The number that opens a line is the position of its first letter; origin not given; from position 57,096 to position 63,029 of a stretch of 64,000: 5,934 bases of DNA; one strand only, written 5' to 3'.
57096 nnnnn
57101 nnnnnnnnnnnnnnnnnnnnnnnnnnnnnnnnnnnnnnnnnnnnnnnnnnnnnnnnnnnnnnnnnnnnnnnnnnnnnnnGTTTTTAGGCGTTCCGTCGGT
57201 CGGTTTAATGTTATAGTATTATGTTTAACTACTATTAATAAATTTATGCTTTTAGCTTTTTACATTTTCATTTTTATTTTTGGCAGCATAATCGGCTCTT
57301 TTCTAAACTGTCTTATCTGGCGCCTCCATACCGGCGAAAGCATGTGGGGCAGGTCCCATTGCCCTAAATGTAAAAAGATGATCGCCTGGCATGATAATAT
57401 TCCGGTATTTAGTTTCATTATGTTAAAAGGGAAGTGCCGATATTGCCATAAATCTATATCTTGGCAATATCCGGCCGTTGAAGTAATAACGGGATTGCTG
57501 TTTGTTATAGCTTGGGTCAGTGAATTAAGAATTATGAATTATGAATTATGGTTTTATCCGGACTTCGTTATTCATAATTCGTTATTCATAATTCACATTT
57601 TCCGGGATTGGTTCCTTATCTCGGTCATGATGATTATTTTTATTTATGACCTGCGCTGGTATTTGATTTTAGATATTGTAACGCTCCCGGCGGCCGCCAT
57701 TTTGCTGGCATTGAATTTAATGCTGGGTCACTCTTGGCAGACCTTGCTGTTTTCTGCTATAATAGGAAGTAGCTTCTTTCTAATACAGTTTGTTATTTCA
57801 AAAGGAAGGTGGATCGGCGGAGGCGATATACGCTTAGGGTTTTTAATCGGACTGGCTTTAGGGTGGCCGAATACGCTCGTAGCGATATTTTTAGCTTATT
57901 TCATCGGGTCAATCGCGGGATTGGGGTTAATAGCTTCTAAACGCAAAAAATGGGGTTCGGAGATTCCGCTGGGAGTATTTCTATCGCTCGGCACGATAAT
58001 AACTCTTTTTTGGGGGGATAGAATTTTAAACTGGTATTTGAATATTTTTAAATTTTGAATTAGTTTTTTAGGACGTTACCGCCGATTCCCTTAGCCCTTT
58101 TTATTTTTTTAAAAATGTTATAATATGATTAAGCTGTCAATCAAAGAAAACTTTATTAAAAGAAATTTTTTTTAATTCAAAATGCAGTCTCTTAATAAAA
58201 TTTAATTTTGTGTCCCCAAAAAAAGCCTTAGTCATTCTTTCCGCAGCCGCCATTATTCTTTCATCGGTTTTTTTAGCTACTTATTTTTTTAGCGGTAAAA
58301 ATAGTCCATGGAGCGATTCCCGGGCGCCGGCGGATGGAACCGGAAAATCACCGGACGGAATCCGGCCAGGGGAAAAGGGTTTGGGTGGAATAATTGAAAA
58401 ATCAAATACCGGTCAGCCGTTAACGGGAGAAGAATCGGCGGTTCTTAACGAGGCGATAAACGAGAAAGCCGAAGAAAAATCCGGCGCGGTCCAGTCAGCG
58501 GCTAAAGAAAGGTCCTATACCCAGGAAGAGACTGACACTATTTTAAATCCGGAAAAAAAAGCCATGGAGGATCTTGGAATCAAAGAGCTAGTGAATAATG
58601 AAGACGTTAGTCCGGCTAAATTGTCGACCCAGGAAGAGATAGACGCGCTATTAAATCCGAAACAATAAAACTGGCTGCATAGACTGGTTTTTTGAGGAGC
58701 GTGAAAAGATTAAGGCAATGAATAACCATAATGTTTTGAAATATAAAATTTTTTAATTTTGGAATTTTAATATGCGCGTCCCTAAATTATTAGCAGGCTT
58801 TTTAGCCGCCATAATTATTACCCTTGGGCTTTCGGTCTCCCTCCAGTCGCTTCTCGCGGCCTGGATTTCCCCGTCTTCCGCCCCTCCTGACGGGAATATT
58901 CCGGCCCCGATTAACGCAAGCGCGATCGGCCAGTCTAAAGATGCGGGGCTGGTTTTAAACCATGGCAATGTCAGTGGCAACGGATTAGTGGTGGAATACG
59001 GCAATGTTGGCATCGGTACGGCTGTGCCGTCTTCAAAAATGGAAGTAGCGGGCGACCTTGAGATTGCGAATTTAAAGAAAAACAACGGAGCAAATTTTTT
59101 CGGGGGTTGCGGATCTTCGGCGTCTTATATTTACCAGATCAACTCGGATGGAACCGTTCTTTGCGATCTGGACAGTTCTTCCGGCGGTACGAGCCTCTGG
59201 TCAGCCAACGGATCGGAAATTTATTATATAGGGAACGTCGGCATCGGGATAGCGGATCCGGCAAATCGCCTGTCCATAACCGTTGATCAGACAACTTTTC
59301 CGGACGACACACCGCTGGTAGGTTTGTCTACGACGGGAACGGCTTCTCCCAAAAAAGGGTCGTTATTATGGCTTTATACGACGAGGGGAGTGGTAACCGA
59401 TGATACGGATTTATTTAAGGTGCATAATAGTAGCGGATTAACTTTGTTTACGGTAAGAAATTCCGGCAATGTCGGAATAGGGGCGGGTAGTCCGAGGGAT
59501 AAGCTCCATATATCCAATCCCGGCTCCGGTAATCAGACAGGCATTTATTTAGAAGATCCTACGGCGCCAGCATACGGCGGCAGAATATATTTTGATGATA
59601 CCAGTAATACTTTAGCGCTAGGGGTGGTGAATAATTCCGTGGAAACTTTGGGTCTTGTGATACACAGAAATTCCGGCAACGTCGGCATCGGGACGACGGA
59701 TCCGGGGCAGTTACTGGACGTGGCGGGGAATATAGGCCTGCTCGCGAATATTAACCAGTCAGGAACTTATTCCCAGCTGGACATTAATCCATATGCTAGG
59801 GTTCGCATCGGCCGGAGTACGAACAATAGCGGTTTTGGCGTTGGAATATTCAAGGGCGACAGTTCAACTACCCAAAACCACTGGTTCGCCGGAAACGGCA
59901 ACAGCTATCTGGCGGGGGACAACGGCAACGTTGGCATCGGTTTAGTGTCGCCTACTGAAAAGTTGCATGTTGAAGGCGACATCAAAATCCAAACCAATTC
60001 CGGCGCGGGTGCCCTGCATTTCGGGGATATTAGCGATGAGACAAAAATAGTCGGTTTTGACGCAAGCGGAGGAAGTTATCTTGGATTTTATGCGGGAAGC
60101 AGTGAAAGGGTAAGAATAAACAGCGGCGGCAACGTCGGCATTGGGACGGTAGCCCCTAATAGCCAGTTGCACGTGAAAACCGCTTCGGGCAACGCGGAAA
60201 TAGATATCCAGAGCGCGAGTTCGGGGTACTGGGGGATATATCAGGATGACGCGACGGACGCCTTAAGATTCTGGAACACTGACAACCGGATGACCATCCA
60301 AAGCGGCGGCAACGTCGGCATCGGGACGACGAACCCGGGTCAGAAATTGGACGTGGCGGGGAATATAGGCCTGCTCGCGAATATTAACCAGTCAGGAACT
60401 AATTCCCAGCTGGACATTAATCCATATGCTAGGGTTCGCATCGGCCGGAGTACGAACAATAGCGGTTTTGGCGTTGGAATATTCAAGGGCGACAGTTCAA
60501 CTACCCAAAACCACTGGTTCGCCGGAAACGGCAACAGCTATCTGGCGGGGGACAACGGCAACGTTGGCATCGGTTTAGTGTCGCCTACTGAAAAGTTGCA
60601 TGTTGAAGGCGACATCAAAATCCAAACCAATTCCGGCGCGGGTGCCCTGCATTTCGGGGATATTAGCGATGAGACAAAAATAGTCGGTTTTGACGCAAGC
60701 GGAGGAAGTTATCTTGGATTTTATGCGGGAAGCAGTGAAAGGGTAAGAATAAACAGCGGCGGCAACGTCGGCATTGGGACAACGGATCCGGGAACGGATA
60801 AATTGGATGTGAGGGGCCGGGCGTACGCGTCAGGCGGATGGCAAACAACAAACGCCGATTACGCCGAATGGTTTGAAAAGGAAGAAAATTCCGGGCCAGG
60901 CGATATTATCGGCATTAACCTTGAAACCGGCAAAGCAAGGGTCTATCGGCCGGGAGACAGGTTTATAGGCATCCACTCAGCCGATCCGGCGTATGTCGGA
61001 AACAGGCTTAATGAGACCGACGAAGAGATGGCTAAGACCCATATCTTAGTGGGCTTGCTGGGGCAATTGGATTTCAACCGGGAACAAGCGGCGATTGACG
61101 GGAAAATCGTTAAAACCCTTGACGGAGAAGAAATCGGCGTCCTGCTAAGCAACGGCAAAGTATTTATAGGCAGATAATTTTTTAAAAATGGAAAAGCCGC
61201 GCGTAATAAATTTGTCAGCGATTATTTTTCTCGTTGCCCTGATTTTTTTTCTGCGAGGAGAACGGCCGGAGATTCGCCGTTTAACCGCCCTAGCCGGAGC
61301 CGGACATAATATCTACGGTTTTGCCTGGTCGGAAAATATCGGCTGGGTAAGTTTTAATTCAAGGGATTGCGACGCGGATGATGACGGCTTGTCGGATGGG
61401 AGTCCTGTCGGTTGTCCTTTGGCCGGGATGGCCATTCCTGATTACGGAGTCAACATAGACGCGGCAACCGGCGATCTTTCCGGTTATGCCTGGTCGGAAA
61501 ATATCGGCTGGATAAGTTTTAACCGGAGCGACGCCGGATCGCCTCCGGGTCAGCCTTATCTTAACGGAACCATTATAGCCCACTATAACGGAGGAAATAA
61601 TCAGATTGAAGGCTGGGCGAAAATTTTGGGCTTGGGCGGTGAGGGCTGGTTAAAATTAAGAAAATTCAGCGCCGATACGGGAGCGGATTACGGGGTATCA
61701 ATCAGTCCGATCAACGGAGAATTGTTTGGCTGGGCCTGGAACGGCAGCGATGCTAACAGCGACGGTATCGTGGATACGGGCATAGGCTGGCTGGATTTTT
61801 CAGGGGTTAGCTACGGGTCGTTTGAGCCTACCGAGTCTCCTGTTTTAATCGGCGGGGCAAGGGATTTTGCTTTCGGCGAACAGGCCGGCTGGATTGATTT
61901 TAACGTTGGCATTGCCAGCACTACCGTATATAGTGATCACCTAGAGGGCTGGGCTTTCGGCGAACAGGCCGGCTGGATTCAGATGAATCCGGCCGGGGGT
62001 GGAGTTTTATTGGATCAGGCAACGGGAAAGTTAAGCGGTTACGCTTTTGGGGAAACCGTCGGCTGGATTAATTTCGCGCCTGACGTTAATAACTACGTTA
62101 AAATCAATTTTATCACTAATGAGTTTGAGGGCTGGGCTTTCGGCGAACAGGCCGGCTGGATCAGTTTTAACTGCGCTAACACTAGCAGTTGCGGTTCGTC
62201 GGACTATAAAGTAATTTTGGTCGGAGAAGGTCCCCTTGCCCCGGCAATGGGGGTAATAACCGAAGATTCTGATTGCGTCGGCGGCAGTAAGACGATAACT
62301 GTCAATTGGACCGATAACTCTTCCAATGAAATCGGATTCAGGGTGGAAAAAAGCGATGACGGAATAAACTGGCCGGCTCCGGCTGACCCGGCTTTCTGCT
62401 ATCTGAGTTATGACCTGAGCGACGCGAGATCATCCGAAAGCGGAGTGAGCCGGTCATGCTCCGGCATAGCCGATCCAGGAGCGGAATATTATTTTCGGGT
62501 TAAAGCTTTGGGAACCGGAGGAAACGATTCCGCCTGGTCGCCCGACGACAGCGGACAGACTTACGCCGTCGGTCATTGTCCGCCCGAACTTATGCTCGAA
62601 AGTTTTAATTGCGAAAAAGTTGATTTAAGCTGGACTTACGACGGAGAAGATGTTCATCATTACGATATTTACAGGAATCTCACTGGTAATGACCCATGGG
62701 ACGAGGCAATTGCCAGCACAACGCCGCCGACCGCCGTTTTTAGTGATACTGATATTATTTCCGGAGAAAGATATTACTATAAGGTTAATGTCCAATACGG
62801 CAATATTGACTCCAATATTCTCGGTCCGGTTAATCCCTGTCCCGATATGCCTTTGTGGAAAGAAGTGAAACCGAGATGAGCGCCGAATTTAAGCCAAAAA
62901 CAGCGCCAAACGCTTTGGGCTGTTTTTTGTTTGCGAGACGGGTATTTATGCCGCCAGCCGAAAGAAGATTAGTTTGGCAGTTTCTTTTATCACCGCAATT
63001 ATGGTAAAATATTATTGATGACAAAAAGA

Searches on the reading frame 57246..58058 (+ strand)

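Call 87: search_protein_families(library=pfam, proteins=[window:57246-58058:+], max_evalue=0.01)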
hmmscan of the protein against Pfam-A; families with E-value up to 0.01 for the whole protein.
window:57246-58058:+ (270 aa): 3 families
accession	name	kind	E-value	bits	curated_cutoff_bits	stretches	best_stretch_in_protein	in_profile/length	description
PF06750.18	A24_N_bact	-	1.2e-32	112.3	23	1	11-91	1-82/84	Bacterial Peptidase A24 N-terminal domain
PF01478.23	Peptidase_A24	-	3.3e-11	44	26.5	1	122-225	1-103/104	Type IV leader peptidase family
PF21202.3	SLX1_C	-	0.0078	17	27.2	0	36-50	49-63/65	Structure-specific endonuclease subunit SLX1, C-terminal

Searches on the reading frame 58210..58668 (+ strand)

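Call 87: search_protein_families(library=pfam, proteins=[window:58210-58668:+], max_evalue=0.01)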
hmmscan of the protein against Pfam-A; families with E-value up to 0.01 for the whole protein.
window:58210-58668:+ (152 aa): 1 family
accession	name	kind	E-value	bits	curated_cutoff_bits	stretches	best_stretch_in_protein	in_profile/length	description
PF10415.14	FumaraseC_C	-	0.0016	19.3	32.5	0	82-116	16-51/54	Fumarase C C-terminus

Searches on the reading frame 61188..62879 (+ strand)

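Call 87: search_protein_families(library=pfam, proteins=[window:61188-62879:+], max_evalue=0.01)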
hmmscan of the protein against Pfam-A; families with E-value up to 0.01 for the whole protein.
window:61188-62879:+ (563 aa): 2 families
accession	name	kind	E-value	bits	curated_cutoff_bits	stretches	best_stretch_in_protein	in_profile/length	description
PF00041.27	fn3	-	0.00029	21.4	25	0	366-451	12-78/84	Fibronectin type III domain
PF25788.1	Ig_Rha78A_N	-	0.0032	18.1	27.4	0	429-453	72-96/105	Rha78A-like, N-terminal immunoglobulin domain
